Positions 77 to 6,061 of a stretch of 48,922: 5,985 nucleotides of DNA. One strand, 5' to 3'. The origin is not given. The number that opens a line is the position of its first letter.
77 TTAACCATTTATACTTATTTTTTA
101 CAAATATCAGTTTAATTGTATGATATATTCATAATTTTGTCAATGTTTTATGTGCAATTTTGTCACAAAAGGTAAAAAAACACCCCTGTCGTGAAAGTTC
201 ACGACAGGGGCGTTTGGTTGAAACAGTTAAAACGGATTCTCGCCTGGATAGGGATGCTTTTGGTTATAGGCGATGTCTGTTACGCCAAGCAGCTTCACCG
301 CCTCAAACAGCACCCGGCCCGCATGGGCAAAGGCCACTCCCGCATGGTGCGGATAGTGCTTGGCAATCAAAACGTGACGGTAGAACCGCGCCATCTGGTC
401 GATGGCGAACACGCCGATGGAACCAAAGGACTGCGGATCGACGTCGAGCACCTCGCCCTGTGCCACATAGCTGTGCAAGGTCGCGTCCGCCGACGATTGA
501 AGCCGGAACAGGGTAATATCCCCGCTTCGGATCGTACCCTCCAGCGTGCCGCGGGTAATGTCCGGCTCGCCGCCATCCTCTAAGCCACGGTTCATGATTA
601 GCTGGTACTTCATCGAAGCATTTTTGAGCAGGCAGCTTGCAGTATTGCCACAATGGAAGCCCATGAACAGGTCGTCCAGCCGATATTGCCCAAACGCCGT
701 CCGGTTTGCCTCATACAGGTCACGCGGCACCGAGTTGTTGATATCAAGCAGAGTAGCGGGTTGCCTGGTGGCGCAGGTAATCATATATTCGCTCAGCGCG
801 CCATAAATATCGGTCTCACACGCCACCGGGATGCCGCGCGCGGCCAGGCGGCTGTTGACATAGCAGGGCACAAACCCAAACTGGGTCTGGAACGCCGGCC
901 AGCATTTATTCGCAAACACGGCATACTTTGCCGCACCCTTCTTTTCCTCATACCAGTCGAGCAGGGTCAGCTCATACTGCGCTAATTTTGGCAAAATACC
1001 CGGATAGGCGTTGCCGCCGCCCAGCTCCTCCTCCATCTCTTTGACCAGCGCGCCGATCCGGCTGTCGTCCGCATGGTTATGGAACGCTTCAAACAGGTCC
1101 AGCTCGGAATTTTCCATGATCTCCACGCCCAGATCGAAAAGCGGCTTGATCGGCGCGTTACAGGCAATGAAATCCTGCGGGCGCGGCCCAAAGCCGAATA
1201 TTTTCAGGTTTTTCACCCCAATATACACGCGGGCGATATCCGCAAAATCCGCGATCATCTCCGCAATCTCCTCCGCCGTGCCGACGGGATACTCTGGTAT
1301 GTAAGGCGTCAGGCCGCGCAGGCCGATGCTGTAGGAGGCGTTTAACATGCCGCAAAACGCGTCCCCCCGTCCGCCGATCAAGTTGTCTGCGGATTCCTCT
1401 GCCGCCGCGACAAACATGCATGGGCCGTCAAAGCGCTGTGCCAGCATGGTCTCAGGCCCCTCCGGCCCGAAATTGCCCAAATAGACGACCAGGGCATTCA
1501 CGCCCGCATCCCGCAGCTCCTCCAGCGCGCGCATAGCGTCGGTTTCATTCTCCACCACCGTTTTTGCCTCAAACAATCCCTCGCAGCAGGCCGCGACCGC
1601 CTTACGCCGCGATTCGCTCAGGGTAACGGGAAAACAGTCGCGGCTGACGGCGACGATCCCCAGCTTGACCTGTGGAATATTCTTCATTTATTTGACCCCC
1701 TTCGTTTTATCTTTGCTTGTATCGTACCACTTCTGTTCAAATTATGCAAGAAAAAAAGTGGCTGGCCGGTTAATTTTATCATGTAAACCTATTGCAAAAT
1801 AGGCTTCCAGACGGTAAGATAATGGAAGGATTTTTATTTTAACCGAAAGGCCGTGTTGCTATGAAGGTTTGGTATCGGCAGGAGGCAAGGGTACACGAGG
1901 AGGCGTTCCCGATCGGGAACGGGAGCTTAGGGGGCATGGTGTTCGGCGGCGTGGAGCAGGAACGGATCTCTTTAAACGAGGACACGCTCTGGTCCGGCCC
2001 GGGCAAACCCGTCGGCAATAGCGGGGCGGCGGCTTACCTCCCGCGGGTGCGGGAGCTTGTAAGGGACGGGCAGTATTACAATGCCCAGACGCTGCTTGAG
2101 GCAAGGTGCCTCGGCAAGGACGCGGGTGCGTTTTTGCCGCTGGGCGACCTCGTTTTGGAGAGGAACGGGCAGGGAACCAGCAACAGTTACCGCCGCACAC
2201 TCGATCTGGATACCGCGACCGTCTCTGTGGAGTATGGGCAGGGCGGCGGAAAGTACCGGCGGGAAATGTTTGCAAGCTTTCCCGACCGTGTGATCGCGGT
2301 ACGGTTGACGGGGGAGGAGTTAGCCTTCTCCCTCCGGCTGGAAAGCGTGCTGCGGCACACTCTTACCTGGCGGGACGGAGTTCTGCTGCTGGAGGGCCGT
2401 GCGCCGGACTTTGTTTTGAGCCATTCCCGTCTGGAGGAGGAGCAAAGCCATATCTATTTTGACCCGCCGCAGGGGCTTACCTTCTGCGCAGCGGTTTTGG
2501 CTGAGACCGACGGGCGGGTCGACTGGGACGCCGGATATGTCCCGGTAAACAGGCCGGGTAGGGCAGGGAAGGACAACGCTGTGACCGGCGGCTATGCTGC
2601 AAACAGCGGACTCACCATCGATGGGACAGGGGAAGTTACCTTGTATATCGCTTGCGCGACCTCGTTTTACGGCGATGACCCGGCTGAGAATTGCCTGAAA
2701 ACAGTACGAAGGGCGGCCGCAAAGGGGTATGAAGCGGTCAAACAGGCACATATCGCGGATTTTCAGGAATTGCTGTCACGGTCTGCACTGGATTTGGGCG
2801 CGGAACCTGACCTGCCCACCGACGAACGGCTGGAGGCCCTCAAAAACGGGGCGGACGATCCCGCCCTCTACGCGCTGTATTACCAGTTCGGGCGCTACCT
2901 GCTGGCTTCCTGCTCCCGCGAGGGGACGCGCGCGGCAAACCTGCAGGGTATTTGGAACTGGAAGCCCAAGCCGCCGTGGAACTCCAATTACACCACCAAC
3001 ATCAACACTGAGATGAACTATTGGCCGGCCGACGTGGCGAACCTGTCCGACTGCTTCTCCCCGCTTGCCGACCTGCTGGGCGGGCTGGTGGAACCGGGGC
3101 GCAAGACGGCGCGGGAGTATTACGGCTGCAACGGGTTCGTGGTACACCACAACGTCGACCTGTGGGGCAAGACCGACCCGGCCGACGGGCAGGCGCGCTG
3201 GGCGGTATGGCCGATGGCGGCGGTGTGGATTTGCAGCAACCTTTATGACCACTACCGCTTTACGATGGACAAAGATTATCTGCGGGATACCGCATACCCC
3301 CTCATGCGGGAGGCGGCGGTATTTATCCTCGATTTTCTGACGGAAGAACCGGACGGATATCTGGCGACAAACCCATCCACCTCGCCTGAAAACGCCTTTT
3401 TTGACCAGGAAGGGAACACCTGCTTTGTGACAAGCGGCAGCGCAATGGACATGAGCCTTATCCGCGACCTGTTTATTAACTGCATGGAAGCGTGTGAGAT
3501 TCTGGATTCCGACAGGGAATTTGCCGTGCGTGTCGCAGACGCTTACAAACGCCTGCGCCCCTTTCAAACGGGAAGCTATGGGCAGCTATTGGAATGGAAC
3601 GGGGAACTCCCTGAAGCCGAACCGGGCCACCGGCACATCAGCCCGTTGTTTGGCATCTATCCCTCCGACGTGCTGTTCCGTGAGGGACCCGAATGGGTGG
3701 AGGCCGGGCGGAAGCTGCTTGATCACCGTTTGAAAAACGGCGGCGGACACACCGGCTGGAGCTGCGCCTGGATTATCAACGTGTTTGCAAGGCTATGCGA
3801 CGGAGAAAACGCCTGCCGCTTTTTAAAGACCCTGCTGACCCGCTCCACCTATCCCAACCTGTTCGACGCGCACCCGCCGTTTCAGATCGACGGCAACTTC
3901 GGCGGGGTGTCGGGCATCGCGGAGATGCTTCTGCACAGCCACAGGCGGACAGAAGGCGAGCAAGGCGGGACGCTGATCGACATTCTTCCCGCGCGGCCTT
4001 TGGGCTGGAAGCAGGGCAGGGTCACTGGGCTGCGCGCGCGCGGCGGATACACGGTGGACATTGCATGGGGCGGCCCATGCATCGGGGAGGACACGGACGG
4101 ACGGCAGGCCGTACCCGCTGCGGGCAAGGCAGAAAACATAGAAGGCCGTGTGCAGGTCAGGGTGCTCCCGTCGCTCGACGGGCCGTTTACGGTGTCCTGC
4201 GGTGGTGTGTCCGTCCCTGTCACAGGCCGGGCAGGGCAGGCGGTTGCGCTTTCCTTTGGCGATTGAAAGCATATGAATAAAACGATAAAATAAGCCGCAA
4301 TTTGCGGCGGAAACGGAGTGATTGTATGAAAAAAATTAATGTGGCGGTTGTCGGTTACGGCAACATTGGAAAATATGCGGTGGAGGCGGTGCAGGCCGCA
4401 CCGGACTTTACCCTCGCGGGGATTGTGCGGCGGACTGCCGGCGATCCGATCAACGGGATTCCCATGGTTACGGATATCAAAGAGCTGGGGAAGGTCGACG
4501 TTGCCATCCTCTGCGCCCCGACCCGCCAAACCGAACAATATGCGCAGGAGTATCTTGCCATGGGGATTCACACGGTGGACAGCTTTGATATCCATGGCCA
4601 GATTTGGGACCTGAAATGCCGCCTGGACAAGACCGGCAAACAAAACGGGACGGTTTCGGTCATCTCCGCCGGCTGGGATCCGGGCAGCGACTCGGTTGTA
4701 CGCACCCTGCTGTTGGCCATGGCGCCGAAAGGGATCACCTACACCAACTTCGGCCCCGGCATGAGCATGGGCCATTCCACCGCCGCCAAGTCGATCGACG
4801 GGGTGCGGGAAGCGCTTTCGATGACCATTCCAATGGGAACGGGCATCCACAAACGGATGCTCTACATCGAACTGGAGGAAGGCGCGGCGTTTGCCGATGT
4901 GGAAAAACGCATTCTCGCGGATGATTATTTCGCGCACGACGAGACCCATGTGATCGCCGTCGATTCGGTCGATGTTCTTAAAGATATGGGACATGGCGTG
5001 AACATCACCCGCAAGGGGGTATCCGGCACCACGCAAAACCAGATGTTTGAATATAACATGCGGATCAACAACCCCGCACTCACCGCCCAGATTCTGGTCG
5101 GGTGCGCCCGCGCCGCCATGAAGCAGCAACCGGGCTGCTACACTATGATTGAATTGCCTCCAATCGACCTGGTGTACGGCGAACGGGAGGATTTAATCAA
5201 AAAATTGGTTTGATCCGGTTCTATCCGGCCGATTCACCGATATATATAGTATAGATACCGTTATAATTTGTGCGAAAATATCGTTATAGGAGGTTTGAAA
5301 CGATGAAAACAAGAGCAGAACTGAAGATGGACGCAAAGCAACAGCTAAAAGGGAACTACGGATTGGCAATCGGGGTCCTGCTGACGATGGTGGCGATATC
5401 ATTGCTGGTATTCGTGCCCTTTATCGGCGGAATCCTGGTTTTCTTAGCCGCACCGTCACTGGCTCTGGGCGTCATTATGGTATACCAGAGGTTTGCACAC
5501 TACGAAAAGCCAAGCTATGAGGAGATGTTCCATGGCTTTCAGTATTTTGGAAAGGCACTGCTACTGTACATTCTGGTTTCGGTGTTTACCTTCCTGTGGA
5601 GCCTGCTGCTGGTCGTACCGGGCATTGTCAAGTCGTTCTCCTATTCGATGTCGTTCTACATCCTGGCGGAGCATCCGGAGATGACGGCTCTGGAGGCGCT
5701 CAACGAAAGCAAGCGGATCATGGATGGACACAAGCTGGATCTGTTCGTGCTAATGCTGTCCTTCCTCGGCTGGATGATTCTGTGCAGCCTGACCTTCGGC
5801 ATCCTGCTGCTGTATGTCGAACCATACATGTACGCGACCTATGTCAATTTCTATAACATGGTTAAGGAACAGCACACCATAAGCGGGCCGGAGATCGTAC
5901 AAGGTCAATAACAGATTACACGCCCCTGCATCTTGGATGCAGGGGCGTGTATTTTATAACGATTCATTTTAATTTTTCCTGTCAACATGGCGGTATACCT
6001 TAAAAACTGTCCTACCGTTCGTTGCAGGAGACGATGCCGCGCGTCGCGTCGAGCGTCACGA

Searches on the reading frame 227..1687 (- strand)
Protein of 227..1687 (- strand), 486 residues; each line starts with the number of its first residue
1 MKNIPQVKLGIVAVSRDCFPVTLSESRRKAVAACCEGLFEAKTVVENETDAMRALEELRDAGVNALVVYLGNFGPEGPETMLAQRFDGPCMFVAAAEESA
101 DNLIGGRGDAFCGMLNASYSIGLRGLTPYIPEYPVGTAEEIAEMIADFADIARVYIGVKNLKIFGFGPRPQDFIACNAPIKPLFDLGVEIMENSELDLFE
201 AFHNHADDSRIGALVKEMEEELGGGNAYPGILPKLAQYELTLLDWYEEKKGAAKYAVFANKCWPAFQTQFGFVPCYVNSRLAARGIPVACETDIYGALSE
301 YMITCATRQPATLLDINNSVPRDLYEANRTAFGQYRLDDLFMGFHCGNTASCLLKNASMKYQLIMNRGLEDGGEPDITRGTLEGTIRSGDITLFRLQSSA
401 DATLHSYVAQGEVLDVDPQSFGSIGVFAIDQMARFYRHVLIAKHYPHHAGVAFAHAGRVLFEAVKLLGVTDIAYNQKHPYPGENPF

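Call 69: search_protein_families(library=pfam, proteins=[window:227-1687:-], max_evalue=0.00001)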
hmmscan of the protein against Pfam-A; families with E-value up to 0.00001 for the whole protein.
window:227-1687:- (486 aa): 1 family
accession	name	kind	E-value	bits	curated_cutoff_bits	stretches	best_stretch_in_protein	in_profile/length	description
PF02952.23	Fucose_iso_C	-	2.1e-24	86.2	29.3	1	344-470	2-138/143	L-fucose isomerase, C-terminal domain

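Call 89: find_encoding_contigs(protein=window:227-1687:-, flank=10000, max_places=4)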
Protein window:227-1687:- (486 aa): 7 contigs read that carry it; 3 places shown.
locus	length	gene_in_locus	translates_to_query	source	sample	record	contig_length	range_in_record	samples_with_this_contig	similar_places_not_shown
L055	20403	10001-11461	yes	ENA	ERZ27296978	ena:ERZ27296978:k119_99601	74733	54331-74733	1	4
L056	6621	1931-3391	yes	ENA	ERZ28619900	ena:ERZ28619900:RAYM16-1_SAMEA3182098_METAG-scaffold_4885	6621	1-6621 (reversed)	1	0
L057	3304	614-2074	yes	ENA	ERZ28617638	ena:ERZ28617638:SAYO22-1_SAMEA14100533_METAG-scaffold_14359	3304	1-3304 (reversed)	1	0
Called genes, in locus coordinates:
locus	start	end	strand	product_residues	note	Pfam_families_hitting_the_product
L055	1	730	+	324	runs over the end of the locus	PF13191:AAA_16 (faint), PF01695:IstB_IS21, PF03969:AFG1_ATPase (weak), PF00308:Bac_DnaA, PF00004:AAA (faint)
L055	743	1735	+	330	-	PF00356:LacI, PF00532:Peripla_BP_1, PF13377:Peripla_BP_3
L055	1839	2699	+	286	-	-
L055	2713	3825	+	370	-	-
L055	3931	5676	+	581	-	PF00224:PK, PF03328:HpcH_HpaI (faint), PF02887:PK_C, PF00391:PEP-utilizers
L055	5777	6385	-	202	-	PF06161:DUF975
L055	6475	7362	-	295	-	PF01408:GFO_IDH_MocA (weak), PF02629:CoA_binding (weak), PF16654:DAPDH_C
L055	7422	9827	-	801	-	PF14498:Glyco_hyd_65N_2, PF22124:Glyco_hydro_95_cat, PF21307:Glyco_hydro_95_C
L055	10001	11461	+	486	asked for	PF02952:Fucose_iso_C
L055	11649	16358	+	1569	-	-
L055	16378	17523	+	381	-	-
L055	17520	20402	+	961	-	?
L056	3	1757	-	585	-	?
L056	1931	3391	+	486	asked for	PF02952:Fucose_iso_C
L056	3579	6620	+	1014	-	?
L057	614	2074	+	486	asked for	PF02952:Fucose_iso_C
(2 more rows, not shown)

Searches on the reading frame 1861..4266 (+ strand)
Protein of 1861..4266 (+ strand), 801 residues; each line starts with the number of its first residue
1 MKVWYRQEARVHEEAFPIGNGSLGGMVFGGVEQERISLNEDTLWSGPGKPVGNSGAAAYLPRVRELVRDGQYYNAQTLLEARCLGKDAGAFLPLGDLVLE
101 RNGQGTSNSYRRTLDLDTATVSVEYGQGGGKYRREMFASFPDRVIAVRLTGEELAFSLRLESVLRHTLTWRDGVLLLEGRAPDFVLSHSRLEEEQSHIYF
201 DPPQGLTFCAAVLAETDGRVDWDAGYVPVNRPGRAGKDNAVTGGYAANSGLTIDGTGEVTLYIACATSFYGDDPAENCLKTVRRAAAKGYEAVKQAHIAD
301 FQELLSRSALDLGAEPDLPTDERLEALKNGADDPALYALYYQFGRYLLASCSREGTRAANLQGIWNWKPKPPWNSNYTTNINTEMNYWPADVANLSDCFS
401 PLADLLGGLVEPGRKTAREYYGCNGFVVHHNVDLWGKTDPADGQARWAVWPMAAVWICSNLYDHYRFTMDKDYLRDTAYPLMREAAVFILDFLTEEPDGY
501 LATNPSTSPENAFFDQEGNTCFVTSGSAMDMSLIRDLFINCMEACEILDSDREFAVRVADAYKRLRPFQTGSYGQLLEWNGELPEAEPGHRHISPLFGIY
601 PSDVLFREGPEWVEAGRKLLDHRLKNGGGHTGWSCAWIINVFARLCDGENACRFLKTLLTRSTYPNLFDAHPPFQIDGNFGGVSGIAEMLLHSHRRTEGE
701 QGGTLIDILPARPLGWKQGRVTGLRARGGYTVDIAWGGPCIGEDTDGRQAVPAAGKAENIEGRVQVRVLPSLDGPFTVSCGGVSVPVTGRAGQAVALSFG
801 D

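Call 69: search_protein_families(library=pfam, proteins=[window:1861-4266:+], max_evalue=0.00001)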
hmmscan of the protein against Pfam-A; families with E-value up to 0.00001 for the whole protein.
window:1861-4266:+ (801 aa): 3 families
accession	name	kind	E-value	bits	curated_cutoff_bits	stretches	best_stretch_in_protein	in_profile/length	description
PF22124.2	Glyco_hydro_95_cat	-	1.1e-165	551.9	27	1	289-690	1-408/408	Glycosyl hydrolase family 95 catalytic domain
PF14498.12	Glyco_hyd_65N_2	-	3.4e-54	184.8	27.7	1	4-270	2-232/234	Glycosyl hydrolase family 65, N-terminal domain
PF21307.2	Glyco_hydro_95_C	-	1.6e-09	38.6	27.6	1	705-736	6-37/94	Glycoside hydrolase family 95, C-terminal domain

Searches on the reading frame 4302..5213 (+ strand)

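Call 69: search_protein_families(library=pfam, proteins=[window:4302-5213:+], max_evalue=0.00001)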
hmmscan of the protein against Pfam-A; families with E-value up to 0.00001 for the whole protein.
window:4302-5213:+ (303 aa): 3 families
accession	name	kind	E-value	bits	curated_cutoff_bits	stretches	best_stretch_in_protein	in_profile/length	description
PF16654.10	DAPDH_C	-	1e-20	74.6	30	2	124-182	1-59/154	Diaminopimelic acid dehydrogenase C-terminal domain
PF01408.29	GFO_IDH_MocA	-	3.9e-07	31.2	24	1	12-91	1-89/120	Oxidoreductase family, NAD-binding Rossmann fold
PF02629.25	CoA_binding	-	2.7e-06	28.5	22.3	1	10-92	2-91/97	CoA binding domain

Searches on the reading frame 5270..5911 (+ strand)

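Call 69: search_protein_families(library=pfam, proteins=[window:5270-5911:+], max_evalue=0.00001)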
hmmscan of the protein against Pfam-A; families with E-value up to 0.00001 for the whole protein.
window:5270-5911:+ (213 aa): 1 family
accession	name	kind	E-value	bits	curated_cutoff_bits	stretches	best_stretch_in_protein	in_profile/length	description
PF06161.16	DUF975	-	4.4e-40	138.5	34.8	2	113-201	154-242/243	Protein of unknown function (DUF975)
